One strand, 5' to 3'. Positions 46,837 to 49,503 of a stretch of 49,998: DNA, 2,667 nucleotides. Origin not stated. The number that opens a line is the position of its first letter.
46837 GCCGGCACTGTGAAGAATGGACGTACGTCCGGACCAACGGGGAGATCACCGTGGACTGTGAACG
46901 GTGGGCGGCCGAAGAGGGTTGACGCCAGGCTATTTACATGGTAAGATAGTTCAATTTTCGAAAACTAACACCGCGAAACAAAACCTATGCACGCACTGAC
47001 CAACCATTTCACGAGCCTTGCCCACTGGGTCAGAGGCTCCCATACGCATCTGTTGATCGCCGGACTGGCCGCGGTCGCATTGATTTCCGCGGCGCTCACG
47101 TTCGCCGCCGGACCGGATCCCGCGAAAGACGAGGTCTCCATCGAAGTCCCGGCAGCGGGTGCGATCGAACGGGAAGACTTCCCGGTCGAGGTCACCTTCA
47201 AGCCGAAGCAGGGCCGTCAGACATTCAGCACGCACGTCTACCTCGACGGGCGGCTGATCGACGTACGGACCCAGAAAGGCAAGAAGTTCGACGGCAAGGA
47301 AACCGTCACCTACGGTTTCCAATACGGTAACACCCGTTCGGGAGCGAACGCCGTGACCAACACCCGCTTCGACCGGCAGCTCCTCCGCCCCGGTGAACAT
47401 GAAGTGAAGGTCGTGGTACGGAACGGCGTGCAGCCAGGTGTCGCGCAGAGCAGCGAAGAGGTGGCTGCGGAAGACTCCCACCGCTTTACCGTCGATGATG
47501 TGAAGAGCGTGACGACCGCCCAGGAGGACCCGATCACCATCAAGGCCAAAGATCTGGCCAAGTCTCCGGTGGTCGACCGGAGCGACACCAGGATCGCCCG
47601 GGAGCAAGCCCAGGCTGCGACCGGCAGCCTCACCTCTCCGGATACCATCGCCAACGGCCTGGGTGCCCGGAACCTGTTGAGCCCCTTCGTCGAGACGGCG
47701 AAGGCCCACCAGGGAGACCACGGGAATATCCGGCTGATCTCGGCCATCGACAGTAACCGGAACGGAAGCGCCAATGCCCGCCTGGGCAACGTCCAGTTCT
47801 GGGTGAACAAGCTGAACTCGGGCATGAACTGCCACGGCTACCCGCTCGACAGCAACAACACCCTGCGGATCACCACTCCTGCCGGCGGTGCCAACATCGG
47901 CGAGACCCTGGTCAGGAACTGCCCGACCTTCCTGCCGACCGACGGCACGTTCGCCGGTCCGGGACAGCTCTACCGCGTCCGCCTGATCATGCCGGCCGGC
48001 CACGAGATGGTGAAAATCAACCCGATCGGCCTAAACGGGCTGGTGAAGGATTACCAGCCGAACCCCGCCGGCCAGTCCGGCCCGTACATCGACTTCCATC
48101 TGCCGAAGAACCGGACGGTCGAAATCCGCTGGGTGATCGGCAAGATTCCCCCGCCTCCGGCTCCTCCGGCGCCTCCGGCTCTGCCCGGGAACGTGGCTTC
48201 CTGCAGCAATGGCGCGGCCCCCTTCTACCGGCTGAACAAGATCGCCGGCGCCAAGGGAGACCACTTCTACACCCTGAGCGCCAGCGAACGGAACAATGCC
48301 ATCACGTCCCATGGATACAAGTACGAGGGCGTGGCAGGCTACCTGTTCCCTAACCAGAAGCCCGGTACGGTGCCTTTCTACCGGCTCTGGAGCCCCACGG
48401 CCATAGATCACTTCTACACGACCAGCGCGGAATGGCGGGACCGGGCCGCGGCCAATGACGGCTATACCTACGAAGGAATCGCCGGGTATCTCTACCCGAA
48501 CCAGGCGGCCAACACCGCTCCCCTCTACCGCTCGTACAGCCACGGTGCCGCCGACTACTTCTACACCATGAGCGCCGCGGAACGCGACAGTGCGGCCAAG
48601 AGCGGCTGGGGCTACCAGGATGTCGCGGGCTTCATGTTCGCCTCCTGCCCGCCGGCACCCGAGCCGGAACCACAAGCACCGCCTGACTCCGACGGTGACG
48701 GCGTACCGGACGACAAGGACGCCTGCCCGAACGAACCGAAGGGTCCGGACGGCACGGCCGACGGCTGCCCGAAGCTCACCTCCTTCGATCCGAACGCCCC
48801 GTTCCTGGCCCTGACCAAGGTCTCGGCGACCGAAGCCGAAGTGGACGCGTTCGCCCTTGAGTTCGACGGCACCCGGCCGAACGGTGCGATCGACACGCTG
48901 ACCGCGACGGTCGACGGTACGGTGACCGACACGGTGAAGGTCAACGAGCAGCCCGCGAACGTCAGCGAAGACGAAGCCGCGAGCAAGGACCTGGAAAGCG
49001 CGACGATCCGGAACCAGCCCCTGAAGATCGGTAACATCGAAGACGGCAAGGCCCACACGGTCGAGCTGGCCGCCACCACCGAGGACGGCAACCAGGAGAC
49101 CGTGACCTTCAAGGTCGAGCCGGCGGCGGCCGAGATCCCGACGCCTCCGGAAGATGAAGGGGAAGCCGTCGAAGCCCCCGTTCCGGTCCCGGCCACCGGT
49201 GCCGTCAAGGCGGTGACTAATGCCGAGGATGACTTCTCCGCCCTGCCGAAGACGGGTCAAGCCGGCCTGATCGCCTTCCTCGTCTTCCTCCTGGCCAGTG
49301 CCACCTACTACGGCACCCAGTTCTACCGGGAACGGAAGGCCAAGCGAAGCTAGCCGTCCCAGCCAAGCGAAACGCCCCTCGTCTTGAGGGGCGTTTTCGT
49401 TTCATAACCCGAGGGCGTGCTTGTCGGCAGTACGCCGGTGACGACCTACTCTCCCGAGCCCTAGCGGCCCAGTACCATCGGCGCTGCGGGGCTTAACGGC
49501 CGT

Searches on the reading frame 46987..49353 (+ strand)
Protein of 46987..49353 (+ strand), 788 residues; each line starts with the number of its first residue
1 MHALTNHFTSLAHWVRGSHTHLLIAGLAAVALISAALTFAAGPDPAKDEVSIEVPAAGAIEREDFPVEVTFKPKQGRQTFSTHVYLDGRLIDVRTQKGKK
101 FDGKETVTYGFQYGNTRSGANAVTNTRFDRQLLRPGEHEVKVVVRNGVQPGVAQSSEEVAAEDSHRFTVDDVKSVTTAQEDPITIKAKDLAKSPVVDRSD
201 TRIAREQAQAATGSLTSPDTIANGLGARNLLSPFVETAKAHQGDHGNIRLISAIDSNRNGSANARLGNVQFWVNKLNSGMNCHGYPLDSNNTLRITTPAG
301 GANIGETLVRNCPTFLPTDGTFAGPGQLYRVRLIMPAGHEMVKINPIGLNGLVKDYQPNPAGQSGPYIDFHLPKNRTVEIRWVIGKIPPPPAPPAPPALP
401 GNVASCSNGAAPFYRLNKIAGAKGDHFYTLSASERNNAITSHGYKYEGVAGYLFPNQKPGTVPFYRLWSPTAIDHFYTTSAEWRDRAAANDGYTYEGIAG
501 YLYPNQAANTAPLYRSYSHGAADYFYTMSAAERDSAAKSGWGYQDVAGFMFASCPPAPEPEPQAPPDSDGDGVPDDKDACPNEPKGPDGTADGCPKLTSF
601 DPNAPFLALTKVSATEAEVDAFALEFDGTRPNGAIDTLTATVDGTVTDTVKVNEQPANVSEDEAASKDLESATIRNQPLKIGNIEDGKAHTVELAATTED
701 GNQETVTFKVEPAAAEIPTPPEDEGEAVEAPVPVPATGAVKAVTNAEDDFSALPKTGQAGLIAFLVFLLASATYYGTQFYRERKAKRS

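Call 38: search_protein_families(library=pfam, proteins=[window:46987-49353:+], max_evalue=0.001)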
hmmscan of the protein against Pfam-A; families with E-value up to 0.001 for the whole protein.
window:46987-49353:+ (788 aa): 1 family
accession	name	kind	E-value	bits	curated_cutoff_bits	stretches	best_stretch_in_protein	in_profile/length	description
PF18885.6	DUF5648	-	1.4e-38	132.6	25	1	421-549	8-132/134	Domain of unknown function (DUF5648)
